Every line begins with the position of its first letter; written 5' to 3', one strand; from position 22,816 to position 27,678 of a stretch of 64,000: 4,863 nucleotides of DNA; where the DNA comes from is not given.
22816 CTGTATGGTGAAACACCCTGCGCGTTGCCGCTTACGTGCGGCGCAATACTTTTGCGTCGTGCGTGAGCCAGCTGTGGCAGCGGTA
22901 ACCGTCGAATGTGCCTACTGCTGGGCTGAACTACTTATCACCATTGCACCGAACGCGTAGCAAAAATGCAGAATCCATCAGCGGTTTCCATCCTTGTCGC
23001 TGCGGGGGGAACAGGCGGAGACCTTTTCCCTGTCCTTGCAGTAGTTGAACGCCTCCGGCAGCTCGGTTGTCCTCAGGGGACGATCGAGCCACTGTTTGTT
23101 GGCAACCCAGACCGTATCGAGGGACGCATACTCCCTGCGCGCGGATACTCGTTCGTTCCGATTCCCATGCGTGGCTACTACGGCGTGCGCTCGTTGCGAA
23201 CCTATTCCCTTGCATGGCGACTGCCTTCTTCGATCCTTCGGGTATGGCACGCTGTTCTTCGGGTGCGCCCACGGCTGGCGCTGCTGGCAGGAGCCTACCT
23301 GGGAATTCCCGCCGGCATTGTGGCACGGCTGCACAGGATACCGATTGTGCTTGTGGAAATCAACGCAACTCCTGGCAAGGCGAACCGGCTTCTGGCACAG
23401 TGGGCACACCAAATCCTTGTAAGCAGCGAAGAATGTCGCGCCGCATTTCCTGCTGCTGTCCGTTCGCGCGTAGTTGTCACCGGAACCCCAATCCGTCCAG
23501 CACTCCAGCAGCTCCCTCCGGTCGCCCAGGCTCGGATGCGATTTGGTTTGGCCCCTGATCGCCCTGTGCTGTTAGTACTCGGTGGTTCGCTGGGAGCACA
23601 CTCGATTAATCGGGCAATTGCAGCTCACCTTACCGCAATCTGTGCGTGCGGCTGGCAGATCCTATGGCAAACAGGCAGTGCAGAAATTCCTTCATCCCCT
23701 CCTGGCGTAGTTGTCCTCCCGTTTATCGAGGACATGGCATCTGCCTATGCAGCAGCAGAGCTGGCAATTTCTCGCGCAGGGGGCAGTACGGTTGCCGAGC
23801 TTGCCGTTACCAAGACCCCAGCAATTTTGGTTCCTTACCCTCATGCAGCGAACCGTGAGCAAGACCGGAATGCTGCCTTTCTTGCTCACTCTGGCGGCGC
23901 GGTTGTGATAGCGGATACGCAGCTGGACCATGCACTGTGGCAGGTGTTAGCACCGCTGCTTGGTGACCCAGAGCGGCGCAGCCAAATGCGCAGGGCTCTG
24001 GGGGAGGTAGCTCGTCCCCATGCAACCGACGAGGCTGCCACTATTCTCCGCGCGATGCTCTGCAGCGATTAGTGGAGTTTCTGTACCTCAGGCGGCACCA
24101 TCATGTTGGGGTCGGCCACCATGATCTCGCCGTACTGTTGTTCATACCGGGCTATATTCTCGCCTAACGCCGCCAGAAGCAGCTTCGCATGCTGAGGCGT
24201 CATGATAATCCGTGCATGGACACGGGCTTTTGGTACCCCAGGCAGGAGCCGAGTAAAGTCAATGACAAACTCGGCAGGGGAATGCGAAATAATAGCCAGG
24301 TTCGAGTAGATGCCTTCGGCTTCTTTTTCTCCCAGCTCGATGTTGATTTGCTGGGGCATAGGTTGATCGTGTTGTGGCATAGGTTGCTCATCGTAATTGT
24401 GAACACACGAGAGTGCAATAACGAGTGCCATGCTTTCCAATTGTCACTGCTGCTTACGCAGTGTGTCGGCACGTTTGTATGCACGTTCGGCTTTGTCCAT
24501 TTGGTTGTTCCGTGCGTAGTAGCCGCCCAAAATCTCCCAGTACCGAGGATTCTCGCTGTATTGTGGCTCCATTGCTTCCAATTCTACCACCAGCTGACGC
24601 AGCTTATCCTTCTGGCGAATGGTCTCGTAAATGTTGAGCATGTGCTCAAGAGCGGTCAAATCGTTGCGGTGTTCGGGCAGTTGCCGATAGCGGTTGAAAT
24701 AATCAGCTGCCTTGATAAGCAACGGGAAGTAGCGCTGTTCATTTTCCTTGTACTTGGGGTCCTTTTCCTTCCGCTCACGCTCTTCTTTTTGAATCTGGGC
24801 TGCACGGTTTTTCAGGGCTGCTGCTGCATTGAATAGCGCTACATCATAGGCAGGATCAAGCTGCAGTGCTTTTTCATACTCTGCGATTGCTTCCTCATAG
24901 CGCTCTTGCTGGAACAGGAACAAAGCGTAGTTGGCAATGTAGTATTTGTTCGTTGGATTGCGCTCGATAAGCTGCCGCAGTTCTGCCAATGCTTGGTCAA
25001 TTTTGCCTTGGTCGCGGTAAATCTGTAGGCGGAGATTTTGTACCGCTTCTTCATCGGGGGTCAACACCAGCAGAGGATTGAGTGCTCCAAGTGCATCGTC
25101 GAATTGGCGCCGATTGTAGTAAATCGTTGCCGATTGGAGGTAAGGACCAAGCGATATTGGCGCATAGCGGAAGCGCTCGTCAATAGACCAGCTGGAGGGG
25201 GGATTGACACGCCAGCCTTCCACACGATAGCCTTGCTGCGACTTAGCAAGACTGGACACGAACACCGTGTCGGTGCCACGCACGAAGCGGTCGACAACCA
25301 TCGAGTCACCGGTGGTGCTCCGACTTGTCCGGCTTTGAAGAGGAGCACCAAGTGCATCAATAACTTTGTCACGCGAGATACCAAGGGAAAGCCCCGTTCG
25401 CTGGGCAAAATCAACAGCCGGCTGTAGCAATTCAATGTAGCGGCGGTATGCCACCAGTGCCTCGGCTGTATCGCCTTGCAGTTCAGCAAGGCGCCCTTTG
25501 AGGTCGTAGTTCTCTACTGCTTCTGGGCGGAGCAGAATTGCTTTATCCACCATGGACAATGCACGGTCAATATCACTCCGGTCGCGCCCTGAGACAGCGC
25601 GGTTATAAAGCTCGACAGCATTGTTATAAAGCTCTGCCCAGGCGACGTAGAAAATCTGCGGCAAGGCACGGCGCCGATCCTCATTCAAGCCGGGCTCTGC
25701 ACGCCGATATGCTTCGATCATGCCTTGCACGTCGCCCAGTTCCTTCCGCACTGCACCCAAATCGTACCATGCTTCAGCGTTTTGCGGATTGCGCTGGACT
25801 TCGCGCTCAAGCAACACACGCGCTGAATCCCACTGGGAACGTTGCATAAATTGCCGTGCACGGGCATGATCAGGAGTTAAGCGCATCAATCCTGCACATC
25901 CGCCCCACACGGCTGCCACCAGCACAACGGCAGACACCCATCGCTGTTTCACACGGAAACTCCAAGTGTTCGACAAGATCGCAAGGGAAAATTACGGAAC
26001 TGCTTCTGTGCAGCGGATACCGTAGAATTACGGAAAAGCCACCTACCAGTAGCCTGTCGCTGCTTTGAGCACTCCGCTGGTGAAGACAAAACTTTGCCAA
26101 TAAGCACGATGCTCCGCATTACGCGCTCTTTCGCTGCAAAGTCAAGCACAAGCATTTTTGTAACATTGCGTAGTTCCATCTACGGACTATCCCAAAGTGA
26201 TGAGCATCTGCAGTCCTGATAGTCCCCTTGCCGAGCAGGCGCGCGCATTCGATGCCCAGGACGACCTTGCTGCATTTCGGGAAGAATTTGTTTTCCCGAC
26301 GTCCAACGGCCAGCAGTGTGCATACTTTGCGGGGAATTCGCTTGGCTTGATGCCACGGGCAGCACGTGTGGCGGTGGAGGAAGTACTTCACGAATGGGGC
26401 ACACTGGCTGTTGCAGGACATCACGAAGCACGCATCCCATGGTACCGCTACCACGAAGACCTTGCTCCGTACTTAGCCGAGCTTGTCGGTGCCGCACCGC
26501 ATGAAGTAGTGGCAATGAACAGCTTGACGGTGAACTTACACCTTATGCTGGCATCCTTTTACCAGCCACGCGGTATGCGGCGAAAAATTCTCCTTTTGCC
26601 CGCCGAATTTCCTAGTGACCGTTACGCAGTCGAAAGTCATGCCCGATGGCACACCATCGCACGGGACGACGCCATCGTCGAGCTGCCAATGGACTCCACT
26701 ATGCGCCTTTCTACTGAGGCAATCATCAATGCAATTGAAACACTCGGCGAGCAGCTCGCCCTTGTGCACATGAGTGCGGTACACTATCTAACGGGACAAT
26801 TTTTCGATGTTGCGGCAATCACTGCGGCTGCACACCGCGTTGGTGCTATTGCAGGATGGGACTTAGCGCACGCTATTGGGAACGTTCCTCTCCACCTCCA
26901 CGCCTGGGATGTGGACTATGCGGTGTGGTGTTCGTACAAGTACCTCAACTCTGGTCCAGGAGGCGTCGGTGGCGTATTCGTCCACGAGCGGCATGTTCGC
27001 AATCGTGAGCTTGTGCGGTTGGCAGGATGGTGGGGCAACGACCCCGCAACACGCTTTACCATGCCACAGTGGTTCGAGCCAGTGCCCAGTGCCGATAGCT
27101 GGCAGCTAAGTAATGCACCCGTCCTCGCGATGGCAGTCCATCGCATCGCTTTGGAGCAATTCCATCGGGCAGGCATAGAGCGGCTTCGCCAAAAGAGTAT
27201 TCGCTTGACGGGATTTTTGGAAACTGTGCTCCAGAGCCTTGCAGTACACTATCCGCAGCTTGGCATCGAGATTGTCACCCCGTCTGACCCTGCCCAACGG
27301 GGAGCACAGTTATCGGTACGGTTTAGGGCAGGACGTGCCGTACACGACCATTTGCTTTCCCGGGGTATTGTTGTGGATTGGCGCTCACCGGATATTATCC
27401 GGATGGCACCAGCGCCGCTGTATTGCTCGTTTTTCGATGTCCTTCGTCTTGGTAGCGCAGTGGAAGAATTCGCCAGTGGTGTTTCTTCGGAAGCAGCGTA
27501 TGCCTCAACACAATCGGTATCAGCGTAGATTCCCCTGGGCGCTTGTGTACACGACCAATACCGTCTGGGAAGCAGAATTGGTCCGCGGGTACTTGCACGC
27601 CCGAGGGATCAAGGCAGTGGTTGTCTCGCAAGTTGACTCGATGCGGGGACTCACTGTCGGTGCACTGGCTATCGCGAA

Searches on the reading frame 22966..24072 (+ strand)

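Call 88: search_protein_families(library=pfam, proteins=[window:22966-24072:+], max_evalue=0.001)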
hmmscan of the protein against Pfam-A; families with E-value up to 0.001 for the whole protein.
window:22966-24072:+ (368 aa): 2 families
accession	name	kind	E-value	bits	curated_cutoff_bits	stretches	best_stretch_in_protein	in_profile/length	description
PF04101.22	Glyco_tran_28_C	-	2.9e-30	106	22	1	201-345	1-154/166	Glycosyltransferase family 28 C-terminal domain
PF03033.26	Glyco_transf_28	-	3.4e-20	73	26.2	1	9-151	1-138/139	Glycosyltransferase family 28 N-terminal domain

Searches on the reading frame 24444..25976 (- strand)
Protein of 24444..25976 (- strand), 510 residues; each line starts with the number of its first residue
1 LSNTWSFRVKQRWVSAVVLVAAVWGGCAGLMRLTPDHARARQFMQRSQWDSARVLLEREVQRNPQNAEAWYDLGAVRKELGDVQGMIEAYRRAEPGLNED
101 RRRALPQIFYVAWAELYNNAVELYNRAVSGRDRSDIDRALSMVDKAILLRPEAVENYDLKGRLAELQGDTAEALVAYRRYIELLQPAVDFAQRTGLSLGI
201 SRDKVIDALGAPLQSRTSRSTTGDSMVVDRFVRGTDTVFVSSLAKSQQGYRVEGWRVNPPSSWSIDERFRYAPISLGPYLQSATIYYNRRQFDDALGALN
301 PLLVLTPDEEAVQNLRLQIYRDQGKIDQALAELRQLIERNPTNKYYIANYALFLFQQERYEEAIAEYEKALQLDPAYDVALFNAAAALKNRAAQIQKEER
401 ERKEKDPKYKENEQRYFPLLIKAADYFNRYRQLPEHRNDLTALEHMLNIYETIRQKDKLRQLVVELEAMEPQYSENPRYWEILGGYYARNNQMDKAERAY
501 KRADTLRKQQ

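Call 82: search_protein_families(library=pfam, proteins=[window:24444-25976:-], max_evalue=0.001)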
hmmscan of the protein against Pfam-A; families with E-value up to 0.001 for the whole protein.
window:24444-25976:- (510 aa): 17 families
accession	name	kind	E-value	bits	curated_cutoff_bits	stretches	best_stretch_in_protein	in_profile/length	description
PF13432.12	TPR_16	-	9.6e-23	80.7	32.7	3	318-376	5-63/65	Tetratricopeptide repeat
PF13428.12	TPR_14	-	9.7e-20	69.5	23.5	0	38-75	6-43/44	Tetratricopeptide repeat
PF13181.12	TPR_8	-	1.9e-17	62.3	25.7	1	348-376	5-33/34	Tetratricopeptide repeat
PF07719.23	TPR_2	-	2.3e-17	62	27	1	349-376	6-33/34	Tetratricopeptide repeat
PF13414.12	TPR_11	-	6.6e-16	58.2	26.8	1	354-388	4-38/42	TPR repeat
PF23914.1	TPR_CcmH_CycH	-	1.1e-15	58.3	42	1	285-378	59-155/158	Cytochrome c-type biogenesis protein H TPR domain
PF00515.34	TPR_1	-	5.2e-15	55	27.8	1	353-376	10-33/34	Tetratricopeptide repeat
PF14559.12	TPR_19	-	5.3e-15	55.9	25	1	322-365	3-46/68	Tetratricopeptide repeat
PF13431.12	TPR_17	-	3.1e-14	52.4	24.4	0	57-84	3-30/34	Tetratricopeptide repeat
PF13371.12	TPR_9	-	1.7e-12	47.6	35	1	133-184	8-59/73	Tetratricopeptide repeat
PF13429.12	TPR_15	-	2.5e-08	34.1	26.2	1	436-505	106-174/280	Tetratricopeptide repeat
PF12895.13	ANAPC3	-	4.5e-08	33.7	27.2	1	289-369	2-81/82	Anaphase-promoting complex, cyclosome, subunit 3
PF13424.12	TPR_12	-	7.7e-08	32.9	30.1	0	349-374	8-33/77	Tetratricopeptide repeat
PF12569.14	NatA_aux_su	-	7.2e-07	28.9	33.3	0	134-174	206-246/515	N-terminal acetyltransferase A, auxiliary subunit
PF24575.1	TPR_Slam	-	4.1e-05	24.4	35.2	0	319-363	56-100/104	Surface lipoprotein assembly modifier, N-terminal TPR repeats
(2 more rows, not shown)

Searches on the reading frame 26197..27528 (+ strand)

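Call 82: search_protein_families(library=pfam, proteins=[window:26197-27528:+], max_evalue=0.001)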
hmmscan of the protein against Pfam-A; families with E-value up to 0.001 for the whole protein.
window:26197-27528:+ (443 aa): 2 families
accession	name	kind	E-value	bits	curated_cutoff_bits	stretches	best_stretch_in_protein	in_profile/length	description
PF22580.2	KYNU_C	-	1.9e-24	85.9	27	1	330-418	1-86/90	Kynureninase C-terminal domain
PF00266.25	Aminotran_5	-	3e-15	56.5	21.5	1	58-347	17-293/371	Aminotransferase class-V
